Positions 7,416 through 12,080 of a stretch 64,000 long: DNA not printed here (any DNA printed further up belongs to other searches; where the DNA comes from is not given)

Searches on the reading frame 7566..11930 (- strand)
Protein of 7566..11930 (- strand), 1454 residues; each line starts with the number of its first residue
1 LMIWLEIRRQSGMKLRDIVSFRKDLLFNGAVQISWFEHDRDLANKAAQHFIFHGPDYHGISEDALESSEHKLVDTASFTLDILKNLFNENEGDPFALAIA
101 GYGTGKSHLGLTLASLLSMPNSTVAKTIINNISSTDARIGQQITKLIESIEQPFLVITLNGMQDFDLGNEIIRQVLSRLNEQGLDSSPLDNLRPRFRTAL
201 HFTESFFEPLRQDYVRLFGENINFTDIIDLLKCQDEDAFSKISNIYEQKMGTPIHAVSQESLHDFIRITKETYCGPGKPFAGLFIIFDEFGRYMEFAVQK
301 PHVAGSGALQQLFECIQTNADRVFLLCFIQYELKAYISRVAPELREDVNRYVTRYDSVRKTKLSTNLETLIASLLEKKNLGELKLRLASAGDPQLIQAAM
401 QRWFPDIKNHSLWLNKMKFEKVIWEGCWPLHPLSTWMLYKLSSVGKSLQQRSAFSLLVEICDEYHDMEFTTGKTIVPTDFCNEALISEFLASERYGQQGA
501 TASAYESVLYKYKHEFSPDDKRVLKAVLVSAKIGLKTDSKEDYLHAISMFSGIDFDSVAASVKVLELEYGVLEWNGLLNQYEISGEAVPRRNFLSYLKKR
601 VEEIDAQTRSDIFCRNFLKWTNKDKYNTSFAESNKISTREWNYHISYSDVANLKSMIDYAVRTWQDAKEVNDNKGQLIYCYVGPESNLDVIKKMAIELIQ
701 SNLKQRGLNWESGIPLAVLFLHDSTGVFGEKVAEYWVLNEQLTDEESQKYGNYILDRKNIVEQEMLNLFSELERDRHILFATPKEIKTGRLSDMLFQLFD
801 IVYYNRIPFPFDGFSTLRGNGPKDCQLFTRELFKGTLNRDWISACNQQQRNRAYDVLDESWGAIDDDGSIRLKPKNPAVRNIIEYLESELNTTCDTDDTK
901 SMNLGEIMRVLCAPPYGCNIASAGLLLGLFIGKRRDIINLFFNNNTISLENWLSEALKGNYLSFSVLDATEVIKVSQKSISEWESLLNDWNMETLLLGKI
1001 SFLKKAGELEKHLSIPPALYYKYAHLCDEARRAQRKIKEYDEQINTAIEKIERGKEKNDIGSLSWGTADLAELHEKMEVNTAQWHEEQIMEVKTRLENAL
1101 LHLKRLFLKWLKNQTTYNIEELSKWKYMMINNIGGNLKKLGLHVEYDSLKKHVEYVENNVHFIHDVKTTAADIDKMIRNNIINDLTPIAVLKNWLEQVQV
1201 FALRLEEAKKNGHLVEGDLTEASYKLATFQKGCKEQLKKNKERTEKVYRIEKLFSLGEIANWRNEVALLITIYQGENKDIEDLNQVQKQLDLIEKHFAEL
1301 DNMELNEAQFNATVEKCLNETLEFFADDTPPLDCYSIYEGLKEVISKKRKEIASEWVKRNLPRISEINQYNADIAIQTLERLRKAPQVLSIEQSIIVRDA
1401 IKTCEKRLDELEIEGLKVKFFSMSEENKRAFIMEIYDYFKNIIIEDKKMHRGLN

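Call 3: search_protein_families(library=ncbifam, proteins=[window:7566-11930:-], max_evalue=0.01)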
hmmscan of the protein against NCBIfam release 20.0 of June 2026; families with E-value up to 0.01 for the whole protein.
window:7566-11930:- (1454 aa): 0 families

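Call 4: search_protein_families(library=pfam, proteins=[window:7566-11930:-], max_evalue=0.01)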
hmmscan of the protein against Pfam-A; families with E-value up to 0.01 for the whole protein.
window:7566-11930:- (1454 aa): 0 families

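Call 5: search_protein_families(library=padloc, proteins=[window:7566-11930:-], max_evalue=0.01)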
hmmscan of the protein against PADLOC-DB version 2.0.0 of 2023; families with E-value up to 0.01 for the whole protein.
window:7566-11930:- (1454 aa): 7 families
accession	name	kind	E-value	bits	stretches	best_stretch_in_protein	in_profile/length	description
PDLC02781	SspC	-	2.8e-19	66.4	3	282-443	172-322/1104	SspC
PDLC02779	SspC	-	1.4e-18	64.2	2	259-442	158-333/1054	SspC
PDLC02775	SspC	-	3.6e-12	42.9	2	77-173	39-133/1064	SspC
PDLC02780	SspC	-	2e-11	40.7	1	234-457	117-322/1045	SspC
PDLC02777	SspC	-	5.6e-10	36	1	250-358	144-247/1097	SspC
PDLC02778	SspC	-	3.3e-09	33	1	257-457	142-332/1053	SspC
PDLC02774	SspC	-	2.6e-06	23.5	1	281-472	153-332/1065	SspC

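Call 44: search_protein_families(library=pfam, proteins=[window:7566-11930:-], max_evalue=1)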
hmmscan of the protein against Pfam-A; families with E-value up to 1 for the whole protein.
window:7566-11930:- (1454 aa): 3 families
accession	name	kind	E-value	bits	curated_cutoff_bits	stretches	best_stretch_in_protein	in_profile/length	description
PF01232.29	Mannitol_dh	-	0.17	12.3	27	1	125-185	56-114/199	Mannitol dehydrogenase Rossmann domain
PF16514.10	NADH-UOR_E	-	0.36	11.6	25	0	1279-1310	36-68/74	putative NADH-ubiquinone oxidoreductase chain E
PF16805.11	Trans_coact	-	0.82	10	25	0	1139-1197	7-65/73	Phage late-transcription coactivator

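Call 88: search_solved_structures(query=window:7566-11930:-, max_evalue=1)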
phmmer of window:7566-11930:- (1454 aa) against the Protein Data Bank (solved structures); distinct sequences matched with E-value up to 1: 0.

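Call 89: search_dna_similar(query=window:7566-11930:-, collection=plasmids, mode=protein, max_evalue=0.001, max_rows=12)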
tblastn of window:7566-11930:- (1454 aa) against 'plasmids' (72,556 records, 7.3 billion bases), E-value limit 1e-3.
Records with a match: 4; places in all: 4; records where one place covers at least 80% of the query: 0.
Best place of each record, by identity: <60% 4.
By first word of the organism name: Pseudanabaena 1; Annamia 1; Thermomicrobium 1; Treponema 1.
By predicted mobility (MOB-suite, as given by PLSDB): non-mobilizable 4.
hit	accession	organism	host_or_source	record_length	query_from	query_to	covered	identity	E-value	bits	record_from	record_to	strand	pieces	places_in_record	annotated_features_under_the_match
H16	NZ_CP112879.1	Pseudanabaena galeata CCNP1313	-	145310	71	983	63%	21.0%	1e-11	78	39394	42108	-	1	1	hypothetical protein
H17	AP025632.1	Annamia dubia NIES-4383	-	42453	13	360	24%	24.4%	3e-9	70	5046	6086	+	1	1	hypothetical protein (x2)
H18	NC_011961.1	Thermomicrobium roseum DSM 5159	-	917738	97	459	25%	22.7%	4e-10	73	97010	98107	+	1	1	hypothetical protein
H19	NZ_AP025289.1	Treponema saccharophilum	-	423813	97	442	24%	22.8%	5e-5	56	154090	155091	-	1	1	hypothetical protein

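Call 90: get_annotated_region(hit=H16, flank=12000)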
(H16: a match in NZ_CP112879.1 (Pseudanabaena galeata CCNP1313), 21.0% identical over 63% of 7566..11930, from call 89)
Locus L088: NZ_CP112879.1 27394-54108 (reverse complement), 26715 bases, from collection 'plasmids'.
description: Pseudanabaena galeata CCNP1313 plasmid pPg_05, complete sequence
organism: Pseudanabaena galeata CCNP1313 (NCBI taxid 2602720)
taxonomy: Bacteria; Cyanobacteriota; Cyanophyceae; Pseudanabaenales; Pseudanabaenaceae; Pseudanabaena; Pseudanabaena galeata; Pseudanabaena galeata CCNP1313
host: -; source: -; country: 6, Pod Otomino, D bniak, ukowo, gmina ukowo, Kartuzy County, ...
typing (MOB-suite, as given by PLSDB): non-mobilizable
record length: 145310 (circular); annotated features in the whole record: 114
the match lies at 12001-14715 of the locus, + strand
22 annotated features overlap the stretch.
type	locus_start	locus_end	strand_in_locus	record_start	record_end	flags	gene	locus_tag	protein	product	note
CDS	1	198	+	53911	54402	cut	-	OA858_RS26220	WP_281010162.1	hypothetical protein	-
CDS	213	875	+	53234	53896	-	-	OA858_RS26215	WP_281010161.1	hypothetical protein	-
CDS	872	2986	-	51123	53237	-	-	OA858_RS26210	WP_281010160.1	DNA phosphorothioation-associated putative methyltransferase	-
CDS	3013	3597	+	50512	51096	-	-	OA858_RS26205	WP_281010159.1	hypothetical protein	-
CDS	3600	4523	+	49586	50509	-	-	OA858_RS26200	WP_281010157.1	DUF4007 family protein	-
CDS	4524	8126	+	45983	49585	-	-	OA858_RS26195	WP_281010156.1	hypothetical protein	-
CDS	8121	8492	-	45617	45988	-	-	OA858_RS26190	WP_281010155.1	type II toxin-antitoxin system PemK/MazF family toxin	-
CDS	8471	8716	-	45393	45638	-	-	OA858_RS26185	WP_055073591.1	hypothetical protein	-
CDS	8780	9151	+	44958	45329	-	-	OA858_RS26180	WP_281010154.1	hypothetical protein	-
CDS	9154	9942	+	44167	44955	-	-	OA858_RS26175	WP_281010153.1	phosphoadenosine phosphosulfate reductase family protein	-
CDS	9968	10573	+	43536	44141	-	-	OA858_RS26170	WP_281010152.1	Uma2 family endonuclease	-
CDS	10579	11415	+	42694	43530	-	-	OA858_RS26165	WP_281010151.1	DUF4007 family protein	-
CDS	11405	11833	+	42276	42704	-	-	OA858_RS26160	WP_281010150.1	hypothetical protein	-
CDS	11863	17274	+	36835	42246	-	-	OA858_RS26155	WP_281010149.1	hypothetical protein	-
CDS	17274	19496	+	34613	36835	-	-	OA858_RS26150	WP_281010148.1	hypothetical protein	-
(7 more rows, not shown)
